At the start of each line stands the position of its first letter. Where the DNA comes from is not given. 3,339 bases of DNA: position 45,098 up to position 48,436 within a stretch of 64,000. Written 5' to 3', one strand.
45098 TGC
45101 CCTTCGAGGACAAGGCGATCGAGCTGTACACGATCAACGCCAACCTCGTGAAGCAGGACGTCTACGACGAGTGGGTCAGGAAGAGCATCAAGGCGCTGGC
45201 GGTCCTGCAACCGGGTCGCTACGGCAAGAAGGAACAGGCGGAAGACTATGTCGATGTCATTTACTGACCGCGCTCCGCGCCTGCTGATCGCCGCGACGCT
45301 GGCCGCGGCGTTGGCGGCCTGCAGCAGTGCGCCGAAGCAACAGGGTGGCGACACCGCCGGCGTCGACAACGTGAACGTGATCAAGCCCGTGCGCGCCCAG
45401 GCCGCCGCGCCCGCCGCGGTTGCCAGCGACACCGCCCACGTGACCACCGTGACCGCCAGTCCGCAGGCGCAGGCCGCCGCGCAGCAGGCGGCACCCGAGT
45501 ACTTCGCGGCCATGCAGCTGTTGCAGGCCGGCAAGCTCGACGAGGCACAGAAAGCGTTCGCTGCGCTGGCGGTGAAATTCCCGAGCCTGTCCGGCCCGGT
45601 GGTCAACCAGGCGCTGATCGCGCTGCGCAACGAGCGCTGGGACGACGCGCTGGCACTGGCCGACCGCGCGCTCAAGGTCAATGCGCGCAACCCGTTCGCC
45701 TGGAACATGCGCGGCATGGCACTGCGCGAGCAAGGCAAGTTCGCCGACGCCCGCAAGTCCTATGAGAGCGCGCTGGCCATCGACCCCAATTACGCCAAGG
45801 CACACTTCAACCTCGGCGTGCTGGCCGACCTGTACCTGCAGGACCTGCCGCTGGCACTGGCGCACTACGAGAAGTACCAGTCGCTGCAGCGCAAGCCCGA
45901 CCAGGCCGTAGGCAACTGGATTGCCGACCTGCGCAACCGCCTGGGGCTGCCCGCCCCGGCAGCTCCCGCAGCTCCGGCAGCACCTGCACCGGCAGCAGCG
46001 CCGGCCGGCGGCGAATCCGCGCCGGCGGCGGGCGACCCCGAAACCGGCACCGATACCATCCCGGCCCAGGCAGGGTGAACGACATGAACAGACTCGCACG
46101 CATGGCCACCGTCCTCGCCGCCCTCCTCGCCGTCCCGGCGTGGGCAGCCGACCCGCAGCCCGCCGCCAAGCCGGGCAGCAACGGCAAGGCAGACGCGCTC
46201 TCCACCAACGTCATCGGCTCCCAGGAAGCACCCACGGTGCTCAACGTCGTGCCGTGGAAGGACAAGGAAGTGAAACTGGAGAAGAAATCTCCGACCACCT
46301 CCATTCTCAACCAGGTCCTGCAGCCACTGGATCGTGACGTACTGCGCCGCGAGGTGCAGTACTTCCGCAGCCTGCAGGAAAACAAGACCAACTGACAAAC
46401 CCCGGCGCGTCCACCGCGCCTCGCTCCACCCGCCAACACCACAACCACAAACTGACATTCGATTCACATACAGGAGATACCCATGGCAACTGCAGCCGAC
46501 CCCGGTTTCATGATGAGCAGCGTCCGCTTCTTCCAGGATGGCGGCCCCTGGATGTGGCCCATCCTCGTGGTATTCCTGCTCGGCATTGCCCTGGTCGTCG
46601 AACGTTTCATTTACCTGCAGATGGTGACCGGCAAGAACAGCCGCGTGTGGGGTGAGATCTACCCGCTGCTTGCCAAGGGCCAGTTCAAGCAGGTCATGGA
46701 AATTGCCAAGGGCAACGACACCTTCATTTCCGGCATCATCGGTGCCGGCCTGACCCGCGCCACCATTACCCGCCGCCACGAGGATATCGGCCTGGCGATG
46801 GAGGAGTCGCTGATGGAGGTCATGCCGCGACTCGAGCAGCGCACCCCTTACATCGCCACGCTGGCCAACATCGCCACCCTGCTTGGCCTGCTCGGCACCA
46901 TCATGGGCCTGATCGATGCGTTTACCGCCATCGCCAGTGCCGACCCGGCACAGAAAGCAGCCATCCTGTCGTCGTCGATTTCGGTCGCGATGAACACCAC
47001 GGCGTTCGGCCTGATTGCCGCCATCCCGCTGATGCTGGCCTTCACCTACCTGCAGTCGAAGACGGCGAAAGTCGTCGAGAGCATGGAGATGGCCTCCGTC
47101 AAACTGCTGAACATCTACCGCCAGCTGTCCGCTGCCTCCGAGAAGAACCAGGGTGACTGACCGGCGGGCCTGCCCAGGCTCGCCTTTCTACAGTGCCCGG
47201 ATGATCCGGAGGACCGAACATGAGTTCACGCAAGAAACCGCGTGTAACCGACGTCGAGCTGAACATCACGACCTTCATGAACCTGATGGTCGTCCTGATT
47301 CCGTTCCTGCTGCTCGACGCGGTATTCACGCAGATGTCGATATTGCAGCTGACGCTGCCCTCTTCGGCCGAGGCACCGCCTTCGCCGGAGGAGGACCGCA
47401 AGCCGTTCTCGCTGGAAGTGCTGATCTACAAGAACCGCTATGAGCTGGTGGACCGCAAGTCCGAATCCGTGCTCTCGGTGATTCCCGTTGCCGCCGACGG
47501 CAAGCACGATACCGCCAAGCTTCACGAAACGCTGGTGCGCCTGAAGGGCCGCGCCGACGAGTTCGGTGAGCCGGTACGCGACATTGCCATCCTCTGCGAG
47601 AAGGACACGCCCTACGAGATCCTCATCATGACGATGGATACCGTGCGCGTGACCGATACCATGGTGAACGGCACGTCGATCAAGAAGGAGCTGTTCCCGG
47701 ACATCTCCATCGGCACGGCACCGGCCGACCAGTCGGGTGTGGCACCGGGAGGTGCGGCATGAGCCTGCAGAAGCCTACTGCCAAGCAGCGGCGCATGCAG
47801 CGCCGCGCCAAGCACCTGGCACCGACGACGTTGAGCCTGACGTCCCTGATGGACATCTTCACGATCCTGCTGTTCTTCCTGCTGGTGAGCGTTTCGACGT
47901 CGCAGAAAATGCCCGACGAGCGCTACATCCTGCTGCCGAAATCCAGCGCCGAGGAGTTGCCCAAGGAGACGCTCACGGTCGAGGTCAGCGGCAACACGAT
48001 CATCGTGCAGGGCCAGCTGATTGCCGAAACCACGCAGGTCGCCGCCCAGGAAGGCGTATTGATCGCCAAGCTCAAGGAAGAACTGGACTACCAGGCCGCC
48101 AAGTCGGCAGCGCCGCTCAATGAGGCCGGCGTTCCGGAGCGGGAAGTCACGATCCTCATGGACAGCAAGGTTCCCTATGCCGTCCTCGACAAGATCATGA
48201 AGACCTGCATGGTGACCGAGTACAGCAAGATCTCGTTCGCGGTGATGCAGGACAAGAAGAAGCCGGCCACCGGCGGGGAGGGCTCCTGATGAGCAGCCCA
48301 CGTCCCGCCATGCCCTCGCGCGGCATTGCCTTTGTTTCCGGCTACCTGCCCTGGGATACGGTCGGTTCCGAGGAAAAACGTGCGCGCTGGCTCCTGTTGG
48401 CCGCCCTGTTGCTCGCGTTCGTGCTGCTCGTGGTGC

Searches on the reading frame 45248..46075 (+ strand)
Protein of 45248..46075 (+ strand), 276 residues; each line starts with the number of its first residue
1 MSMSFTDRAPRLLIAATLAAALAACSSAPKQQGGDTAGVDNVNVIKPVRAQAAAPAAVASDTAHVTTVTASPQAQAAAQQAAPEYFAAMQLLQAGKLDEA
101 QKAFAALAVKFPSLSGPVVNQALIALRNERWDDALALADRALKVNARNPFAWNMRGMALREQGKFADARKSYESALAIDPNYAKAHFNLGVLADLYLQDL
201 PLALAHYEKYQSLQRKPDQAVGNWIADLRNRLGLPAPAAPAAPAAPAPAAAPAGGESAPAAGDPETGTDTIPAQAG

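Call 4: search_protein_families(library=pfam, proteins=[window:45248-46075:+], max_evalue=0.01)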
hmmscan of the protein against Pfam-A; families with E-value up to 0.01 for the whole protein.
window:45248-46075:+ (276 aa): 17 families
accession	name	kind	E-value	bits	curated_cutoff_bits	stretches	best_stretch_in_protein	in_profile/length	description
PF13432.12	TPR_16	-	5.7e-17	62.3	32.7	2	120-182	2-64/65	Tetratricopeptide repeat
PF07719.23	TPR_2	-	1.2e-14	53.5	27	1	149-182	1-34/34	Tetratricopeptide repeat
PF00515.34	TPR_1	-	6.4e-13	48.4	27.8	1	150-182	2-34/34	Tetratricopeptide repeat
PF13414.12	TPR_11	-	7.9e-12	45.1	26.8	1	156-191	1-36/42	TPR repeat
PF13431.12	TPR_17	-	1.2e-11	44.3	24.4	2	137-169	1-33/34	Tetratricopeptide repeat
PF13428.12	TPR_14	-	3.1e-11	43.2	23.5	1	151-191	3-43/44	Tetratricopeptide repeat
PF13424.12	TPR_12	-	2.3e-10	41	30.1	2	120-179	8-75/77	Tetratricopeptide repeat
PF13371.12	TPR_9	-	1.7e-07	31.6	35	1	124-185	4-65/73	Tetratricopeptide repeat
PF13181.12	TPR_8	-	1e-05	25.7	25.7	1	151-182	3-34/34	Tetratricopeptide repeat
PF25063.1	ARM_TT21_C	-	5.3e-05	23.6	35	1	122-179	102-159/209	Tetratricopeptide repeat protein 21 C-terminal ARM domain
PF14559.12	TPR_19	-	7.4e-05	23.4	25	1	159-197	1-36/68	Tetratricopeptide repeat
PF13174.12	TPR_6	-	0.00037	21.4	26.3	0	155-181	6-32/33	Tetratricopeptide repeat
PF01239.28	PPTA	-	0.00082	19.4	29.5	1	131-160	1-30/32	Protein prenyltransferase alpha subunit repeat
PF21545.3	T7SS_EccA1_N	-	0.00088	19.1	27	0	141-182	197-238/272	T7SS, ESX-1 secretion system protein EccA1, N-terminal domain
PF13374.12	TPR_10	-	0.0025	18.2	27.5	0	155-178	8-31/42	Tetratricopeptide repeat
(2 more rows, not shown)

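Call 5: search_protein_families(library=ncbifam, proteins=[window:45248-46075:+], max_evalue=0.01)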
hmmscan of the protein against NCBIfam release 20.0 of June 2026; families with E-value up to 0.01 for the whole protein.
window:45248-46075:+ (276 aa): 18 families
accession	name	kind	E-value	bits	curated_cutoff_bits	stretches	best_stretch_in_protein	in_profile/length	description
TIGR02917.1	PEP_TPR_lipo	equivalog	1.9e-13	49.2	312.2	2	124-209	440-524/899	XrtA/PEP-CTERM system TPR-repeat protein PrsT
NF033762.1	social_mot_Tgl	equivalog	8.7e-08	31.8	225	1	156-214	38-96/252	social motility TPR repeat lipoprotein Tgl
NF040959.1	MamA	equivalog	9e-08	31.8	200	1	78-213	68-202/204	magnetosome protein MamA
NF052415.1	T3SS_chap_SctY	equivalog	1.5e-07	31.9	70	1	89-177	14-105/106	type III secretion apparatus assembly chaperone SctY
NF033758.1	gliding_GltE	equivalog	1.6e-07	30.7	225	1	80-213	219-354/411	adventurous gliding motility TPR repeat lipoprotein GltE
TIGR02521.1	type_IV_pilW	equivalog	1.6e-06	27.9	154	1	122-191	38-107/234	type IV pilus biogenesis/stability protein PilW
TIGR02552.1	LcrH_SycD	equivalog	4.9e-06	26.3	104.8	1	84-150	21-87/136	SycD/LcrH family type III secretion system chaperone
TIGR00990.1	3a0801s09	subfamily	7.6e-06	24.8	757.25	1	96-193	346-443/615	mitochondrial import receptor subunit TOM70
NF033920.0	C39_PA2778_fam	equivalog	1.7e-05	24.4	150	1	67-180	142-255/255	PA2778 family cysteine peptidase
NF008391.2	PRK11189.1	equivalog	2.5e-05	23.9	250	1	139-212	89-161/297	lipoprotein NlpI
NF009037.0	PRK12370.1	equivalog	0.0003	19.3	589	1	83-171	374-463/553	HilA/EilA family virulence transcriptional regulator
TIGR03939.1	PGA_TPR_OMP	equivalog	0.00052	18.3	366.65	1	72-215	10-151/800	poly-beta-1,6 N-acetyl-D-glucosamine export porin PgaA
NF047840.1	lipo_Ag473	exception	0.00056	20.7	100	1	11-82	3-69/136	Ag473 family lipoprotein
TIGR00540.1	TPR_hemY_coli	hypoth_equivalog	0.00092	18.1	142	1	87-194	267-370/385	heme biosynthesis-associated TPR protein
NF008757.0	PRK11788.1-5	equivalog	0.0012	18.1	363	1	79-193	105-224/388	lipopolysaccharide assembly protein LapB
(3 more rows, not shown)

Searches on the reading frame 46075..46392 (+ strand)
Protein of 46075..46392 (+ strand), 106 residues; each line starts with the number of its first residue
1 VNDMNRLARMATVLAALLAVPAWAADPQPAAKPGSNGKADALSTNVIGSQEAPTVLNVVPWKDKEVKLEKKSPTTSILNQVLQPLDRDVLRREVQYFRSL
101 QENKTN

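Call 4: search_protein_families(library=pfam, proteins=[window:46075-46392:+], max_evalue=0.01)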
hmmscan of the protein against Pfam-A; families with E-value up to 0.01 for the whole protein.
window:46075-46392:+ (106 aa): 0 families

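Call 5: search_protein_families(library=ncbifam, proteins=[window:46075-46392:+], max_evalue=0.01)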
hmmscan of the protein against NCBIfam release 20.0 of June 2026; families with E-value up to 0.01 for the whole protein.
window:46075-46392:+ (106 aa): 0 families

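Call 56: search_protein_families(library=ncbifam, proteins=[window:46075-46392:+], max_evalue=1)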
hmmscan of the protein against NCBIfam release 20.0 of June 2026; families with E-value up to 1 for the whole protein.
window:46075-46392:+ (106 aa): 0 families

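Call 57: search_protein_families(library=pfam, proteins=[window:46075-46392:+], max_evalue=1)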
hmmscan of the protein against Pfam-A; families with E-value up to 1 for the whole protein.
window:46075-46392:+ (106 aa): 0 families

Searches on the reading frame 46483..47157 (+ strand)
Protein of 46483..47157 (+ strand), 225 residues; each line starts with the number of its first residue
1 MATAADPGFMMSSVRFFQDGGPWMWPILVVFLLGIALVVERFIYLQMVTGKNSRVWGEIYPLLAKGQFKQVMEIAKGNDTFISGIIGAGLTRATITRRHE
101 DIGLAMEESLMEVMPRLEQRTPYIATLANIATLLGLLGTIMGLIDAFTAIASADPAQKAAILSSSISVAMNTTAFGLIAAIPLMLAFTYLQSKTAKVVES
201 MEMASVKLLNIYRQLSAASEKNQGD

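Call 4: search_protein_families(library=pfam, proteins=[window:46483-47157:+], max_evalue=0.01)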
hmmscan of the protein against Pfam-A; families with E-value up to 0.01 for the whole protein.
window:46483-47157:+ (225 aa): 1 family
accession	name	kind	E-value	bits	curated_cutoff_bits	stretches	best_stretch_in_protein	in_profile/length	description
PF01618.21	MotA_ExbB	-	5e-28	97.8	22.9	1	84-203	8-127/127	MotA/TolQ/ExbB proton channel family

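Call 5: search_protein_families(library=ncbifam, proteins=[window:46483-47157:+], max_evalue=0.01)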
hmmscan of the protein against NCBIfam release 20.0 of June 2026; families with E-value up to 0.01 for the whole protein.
window:46483-47157:+ (225 aa): 9 families
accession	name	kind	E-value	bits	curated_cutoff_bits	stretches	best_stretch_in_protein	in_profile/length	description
TIGR02796.1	tolQ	equivalog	2e-19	70.2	221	1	97-212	99-214/216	protein TolQ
TIGR02797.1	exbB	equivalog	6.4e-13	49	206.2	1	100-206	98-203/211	tonB-system energizer ExbB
NF008066.0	PRK10801.1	equivalog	8.4e-13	48.3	403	1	104-222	110-228/230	Tol-Pal system protein TolQ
NF007722.0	PRK10414.1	equivalog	8.4e-11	41.8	402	1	102-195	111-203/244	tol-pal system-associated acyl-CoA thioesterase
TIGR02805.1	exbB2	equivalog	7.9e-09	35.8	135.35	1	117-194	51-127/138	TonB-system energizer ExbB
NF005997.1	PRK08124.1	equivalog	0.0003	19.9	340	1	100-211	123-229/259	flagellar motor stator protein MotA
NF006284.1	PRK08456.1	equivalog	0.00067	18.9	380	1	97-203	119-220/252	flagellar motor stator protein MotA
NF006583.0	PRK09109.1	equivalog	0.002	17.3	237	1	129-204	151-221/246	flagellar motor protein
NF006527.0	PRK08990.1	equivalog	0.0082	15.5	341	0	107-184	126-197/254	flagellar motor protein PomA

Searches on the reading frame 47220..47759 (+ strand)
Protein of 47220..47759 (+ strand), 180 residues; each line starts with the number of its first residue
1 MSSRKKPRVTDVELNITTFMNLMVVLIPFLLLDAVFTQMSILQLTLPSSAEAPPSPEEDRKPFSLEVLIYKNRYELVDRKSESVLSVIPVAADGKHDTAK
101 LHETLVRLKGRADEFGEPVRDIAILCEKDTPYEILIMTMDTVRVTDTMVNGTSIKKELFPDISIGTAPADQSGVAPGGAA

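Call 4: search_protein_families(library=pfam, proteins=[window:47220-47759:+], max_evalue=0.01)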
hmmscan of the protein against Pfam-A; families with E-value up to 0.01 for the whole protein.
window:47220-47759:+ (180 aa): 1 family
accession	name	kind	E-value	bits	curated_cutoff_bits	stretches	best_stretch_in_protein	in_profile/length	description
PF02472.21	ExbD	-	7e-11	42.7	25.4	1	11-143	5-114/128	Biopolymer transport protein ExbD/TolR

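Call 5: search_protein_families(library=ncbifam, proteins=[window:47220-47759:+], max_evalue=0.01)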
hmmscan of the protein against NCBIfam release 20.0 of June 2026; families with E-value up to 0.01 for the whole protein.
window:47220-47759:+ (180 aa): 3 families
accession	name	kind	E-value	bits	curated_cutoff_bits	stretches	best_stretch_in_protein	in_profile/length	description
TIGR02804.1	ExbD_2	equivalog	0.00034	21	123.45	1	13-61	3-51/121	TonB system transport protein ExbD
NF008429.0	PRK11267.1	equivalog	0.00085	19.4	216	1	13-99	17-101/141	TonB system transport protein ExbD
TIGR02801.1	tolR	equivalog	0.00094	19.8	127.3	1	12-143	3-117/129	protein TolR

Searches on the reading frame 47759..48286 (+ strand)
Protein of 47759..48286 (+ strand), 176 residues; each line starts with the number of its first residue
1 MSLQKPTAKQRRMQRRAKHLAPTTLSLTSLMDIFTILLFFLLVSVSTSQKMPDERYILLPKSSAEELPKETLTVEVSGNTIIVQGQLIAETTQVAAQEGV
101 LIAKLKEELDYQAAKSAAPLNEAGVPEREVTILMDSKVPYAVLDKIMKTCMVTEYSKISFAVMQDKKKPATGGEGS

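Call 4: search_protein_families(library=pfam, proteins=[window:47759-48286:+], max_evalue=0.01)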
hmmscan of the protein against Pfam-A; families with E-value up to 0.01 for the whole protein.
window:47759-48286:+ (176 aa): 1 family
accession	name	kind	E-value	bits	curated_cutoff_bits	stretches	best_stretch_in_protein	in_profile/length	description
PF02472.21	ExbD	-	3.3e-15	56.7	25.4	1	24-162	7-125/128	Biopolymer transport protein ExbD/TolR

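Call 5: search_protein_families(library=ncbifam, proteins=[window:47759-48286:+], max_evalue=0.01)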
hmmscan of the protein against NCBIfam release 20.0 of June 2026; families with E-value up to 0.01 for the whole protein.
window:47759-48286:+ (176 aa): 1 family
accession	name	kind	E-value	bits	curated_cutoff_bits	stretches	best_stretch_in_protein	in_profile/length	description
TIGR02801.1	tolR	equivalog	0.0014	19.3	127.3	1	28-159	8-125/129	protein TolR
